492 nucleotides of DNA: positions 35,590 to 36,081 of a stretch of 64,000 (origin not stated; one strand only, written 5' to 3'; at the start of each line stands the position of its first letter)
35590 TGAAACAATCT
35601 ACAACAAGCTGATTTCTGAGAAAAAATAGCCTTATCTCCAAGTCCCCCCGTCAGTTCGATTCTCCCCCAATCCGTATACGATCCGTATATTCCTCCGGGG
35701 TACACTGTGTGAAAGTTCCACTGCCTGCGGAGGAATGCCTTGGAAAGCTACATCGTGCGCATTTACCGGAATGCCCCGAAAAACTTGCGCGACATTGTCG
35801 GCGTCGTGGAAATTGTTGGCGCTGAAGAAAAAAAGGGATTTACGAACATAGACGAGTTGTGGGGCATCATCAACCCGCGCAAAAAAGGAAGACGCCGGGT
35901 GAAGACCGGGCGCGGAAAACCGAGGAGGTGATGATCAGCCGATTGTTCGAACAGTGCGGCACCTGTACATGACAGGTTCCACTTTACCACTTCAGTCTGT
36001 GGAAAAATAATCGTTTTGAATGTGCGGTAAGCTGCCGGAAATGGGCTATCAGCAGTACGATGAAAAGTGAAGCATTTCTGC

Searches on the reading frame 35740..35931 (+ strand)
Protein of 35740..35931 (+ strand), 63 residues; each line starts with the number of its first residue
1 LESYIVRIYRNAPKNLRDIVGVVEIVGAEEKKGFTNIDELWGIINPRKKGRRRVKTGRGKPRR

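Call 9: search_protein_families(library=pfam, proteins=[window:35740-35931:+], max_evalue=0.001)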
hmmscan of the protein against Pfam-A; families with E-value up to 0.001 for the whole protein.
window:35740-35931:+ (63 aa): 0 families

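Call 46: find_homologous_proteins(query=window:35740-35931:+, max_evalue=0.01)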
Query window:35740-35931:+ (63 aa): 9 proteins with E <= 0.01 among 9 candidates.
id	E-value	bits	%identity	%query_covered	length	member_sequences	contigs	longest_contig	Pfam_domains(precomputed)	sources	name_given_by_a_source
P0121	1.0e-33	131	100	100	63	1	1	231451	-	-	-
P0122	1.4e-26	109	86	100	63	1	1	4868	-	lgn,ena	-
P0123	8.7e-26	106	83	100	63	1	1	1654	-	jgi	jgi:hypothetical protein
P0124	9.4e-26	106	84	100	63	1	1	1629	-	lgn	-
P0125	1.5e-11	62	63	73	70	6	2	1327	-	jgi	jgi:hypothetical protein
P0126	1.3e-8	52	54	76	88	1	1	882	-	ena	-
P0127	1.4e-5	43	64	70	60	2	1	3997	-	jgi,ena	-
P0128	3.2e-5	42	61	70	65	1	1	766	-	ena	-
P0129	7.7e-5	40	59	70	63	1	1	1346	-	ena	-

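Call 50: find_encoding_contigs(protein=P0127, flank=5000, max_places=3)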
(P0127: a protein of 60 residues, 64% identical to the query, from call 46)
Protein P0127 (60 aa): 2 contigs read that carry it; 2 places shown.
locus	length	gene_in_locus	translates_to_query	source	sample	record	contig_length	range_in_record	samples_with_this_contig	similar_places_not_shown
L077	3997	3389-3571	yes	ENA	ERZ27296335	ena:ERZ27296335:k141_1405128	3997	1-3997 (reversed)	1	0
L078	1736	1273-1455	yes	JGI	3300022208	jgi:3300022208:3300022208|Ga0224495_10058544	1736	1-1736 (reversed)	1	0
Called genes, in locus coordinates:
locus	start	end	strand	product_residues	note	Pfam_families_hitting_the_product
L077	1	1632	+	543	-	?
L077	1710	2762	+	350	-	PF16261:DUF4915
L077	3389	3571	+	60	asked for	-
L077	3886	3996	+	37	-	?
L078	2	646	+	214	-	?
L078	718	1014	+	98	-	-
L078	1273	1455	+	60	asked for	-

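Call 58: search_protein_representatives(alignment_id=A3)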
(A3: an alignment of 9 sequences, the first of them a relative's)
Query: 9 sequences, 72 profile positions. Proteins with E-value up to 0.001 (for the whole library): 1984; up to 1e-10: 468; up to 1e-30: 0. The best 150 are listed.
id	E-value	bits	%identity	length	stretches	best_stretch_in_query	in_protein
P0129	1.7e-24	101.8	-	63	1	1-58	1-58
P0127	2.7e-24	101.2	-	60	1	1-60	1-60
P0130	5.2e-21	90.6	-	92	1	1-68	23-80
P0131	1.0e-19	86.5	-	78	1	1-66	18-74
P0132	1.7e-19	85.8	-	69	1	1-68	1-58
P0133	1.1e-18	83.2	-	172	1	1-56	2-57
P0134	2.4e-18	82.1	-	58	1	1-56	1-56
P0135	5.6e-18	80.9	-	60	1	1-57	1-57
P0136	6.9e-18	80.6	-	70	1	1-53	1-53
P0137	1.6e-17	79.4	-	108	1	1-63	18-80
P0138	2.6e-17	78.8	-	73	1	2-48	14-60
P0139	2.8e-17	78.7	-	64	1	2-69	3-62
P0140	2.9e-17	78.6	-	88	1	1-61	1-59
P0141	3.7e-17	78.3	-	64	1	1-63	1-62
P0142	5.6e-17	77.7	-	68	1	1-64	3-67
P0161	3.0e-16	75.4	-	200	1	2-49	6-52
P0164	3.3e-16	75.2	-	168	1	1-59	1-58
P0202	3.7e-15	71.9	-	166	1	1-66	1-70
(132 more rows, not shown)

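Call 59: search_protein_families(library=pfam, proteins=[P0121, P0127, P0130, P0131, P0132, P0133, P0137, P0161, P0164, P0202], max_evalue=0.01)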
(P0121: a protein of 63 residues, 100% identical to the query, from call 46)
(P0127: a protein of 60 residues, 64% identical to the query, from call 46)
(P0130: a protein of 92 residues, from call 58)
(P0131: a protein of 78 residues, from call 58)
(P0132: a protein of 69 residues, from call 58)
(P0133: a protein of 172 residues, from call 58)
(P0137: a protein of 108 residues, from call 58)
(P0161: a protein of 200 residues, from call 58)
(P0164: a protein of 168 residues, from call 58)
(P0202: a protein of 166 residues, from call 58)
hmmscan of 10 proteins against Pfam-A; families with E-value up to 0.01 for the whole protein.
P0121 (63 aa): 0 families

P0127 (60 aa): 0 families

P0130 (92 aa): 0 families

P0131 (78 aa): 0 families

P0132 (69 aa): 0 families

P0133 (172 aa): 0 families

P0137 (108 aa): 0 families

P0161 (200 aa): 1 family
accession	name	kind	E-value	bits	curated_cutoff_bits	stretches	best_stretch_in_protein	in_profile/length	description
PF07238.19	PilZ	-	0.00021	22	22.5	1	83-192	1-100/102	PilZ domain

P0164 (168 aa): 1 family
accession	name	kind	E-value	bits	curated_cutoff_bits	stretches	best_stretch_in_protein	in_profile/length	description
PF07238.19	PilZ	-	0.00013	22.7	22.5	1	65-138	1-79/102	PilZ domain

P0202 (166 aa): 1 family
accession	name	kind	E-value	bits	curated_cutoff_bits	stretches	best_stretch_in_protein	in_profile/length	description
PF07238.19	PilZ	-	0.00016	22.4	22.5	1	66-135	2-76/102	PilZ domain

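Call 73: search_protein_families(library=padloc, proteins=[window:35740-35931:+], max_evalue=0.01)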
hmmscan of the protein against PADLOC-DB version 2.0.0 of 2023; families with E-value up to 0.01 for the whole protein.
window:35740-35931:+ (63 aa): 0 families

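Call 78: predict_structure(alignment_id=A3)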
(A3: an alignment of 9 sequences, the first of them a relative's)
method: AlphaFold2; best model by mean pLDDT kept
length: 63 residues; sequences in the alignment: 9
mean_pLDDT: 66.5   pTM: 0.40
mean pLDDT of the five models: 66.5, 66.4, 65.4, 64.7, 62.8
residues with pLDDT >= 90: 0; 70-90: 33; 50-70: 19; < 50: 11
segments of 3 or more residues with pLDDT < 50: 53-63
pLDDT, mean of each block of 10 residues (from residue 1): 74 66 75 79 68 45 43
secondary structure, 60 per line:
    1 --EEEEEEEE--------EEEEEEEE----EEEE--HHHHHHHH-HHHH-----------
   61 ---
elements in order: E3-10 E19-26 E31-34 H37-44 H46-49

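Call 81: fold_search(model_id=the predicted structure, library=pdb)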
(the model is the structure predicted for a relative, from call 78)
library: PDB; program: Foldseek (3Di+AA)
matches with E <= 10: 200; with E <= 0.001: 0
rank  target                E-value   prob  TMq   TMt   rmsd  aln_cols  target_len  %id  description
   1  3vyy_B                6.2e-01  0.30  0.34  0.27   6.3        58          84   14  Structural insights into RISC assembly facilitated by dsRNA binding domains of human RNA helicase A (DHX9) (released 2013-02-13)
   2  1whq_MODEL_1_A        6.6e-01  0.18  0.32  0.25   8.0        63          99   17  Solution structure of the N-terminal dsRBD from hypothetical protein BAB28848 (released 2004-11-28)
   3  3p0c_B                9.0e-01  0.15  0.30  0.22   6.4        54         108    7  Nischarin PX-domain (released 2010-10-13)
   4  3vyy_A                1.1e+00  0.12  0.29  0.23   7.1        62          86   19  Structural insights into RISC assembly facilitated by dsRNA binding domains of human RNA helicase A (DHX9) (released 2013-02-13)
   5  3p0c_A                1.2e+00  0.14  0.31  0.22   6.6        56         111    7  Nischarin PX-domain (released 2010-10-13)
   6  9asm_B                1.4e+00  0.14  0.32  0.12   5.5        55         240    9  Human Drosha and DGCR8 in complex with Pri-let-7f1 (released 2024-09-04)
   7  6ywe_5                1.6e+00  0.18  0.32  0.08   4.3        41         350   20  The structure of the mitoribosome from Neurospora crassa in the P/E tRNA bound state (released 2020-11-11)
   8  4nnd_G                1.6e+00  0.08  0.28  0.09   9.1        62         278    8  Structural basis of PTPN18 fingerprint on distinct HER2 tyrosine phosphorylation sites (released 2014-11-19)
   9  4rwn_A                1.8e+00  0.15  0.36  0.08  14.2        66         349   12  Crystal structure of the pre-reactive state of porcine OAS1 (released 2015-05-20)
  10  1uhz_MODEL_1_A        2.0e+00  0.12  0.31  0.26   5.1        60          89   17  Solution structure of dsRNA binding domain in Staufen homolog 2 (released 2004-08-03)
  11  4nnd_A                2.0e+00  0.10  0.26  0.08   3.9        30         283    7  Structural basis of PTPN18 fingerprint on distinct HER2 tyrosine phosphorylation sites (released 2014-11-19)
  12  1xtn_A                2.0e+00  0.09  0.29  0.22   6.6        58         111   17  crystal structure of CISK-PX domain with sulfates (released 2004-11-02)
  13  4nnd_B                2.0e+00  0.09  0.26  0.08   3.9        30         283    7  Structural basis of PTPN18 fingerprint on distinct HER2 tyrosine phosphorylation sites (released 2014-11-19)
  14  4rwp_A                2.1e+00  0.14  0.35  0.08  14.3        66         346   12  Crystal structure of porcine OAS1 in complex with dsRNA (released 2015-05-20)
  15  4nnd_D                2.4e+00  0.08  0.26  0.08   3.9        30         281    7  Structural basis of PTPN18 fingerprint on distinct HER2 tyrosine phosphorylation sites (released 2014-11-19)
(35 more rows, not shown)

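Call 83: find_encoding_contigs(protein=P0164, flank=6000, max_places=3)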
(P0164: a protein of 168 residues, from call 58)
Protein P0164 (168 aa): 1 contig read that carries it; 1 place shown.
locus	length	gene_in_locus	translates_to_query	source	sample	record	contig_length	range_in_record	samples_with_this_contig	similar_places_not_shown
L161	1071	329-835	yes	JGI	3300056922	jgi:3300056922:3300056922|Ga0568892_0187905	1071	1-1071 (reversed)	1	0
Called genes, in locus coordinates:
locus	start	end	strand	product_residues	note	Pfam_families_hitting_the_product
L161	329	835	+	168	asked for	-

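Call 84: find_encoding_contigs(protein=P0133, flank=6000, max_places=3)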
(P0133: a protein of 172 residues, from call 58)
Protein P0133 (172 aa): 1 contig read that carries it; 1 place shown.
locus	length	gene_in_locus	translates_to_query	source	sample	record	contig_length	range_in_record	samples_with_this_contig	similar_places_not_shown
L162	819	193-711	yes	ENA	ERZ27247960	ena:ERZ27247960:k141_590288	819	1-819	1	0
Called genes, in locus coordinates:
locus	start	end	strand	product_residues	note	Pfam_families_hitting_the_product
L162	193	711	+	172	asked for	-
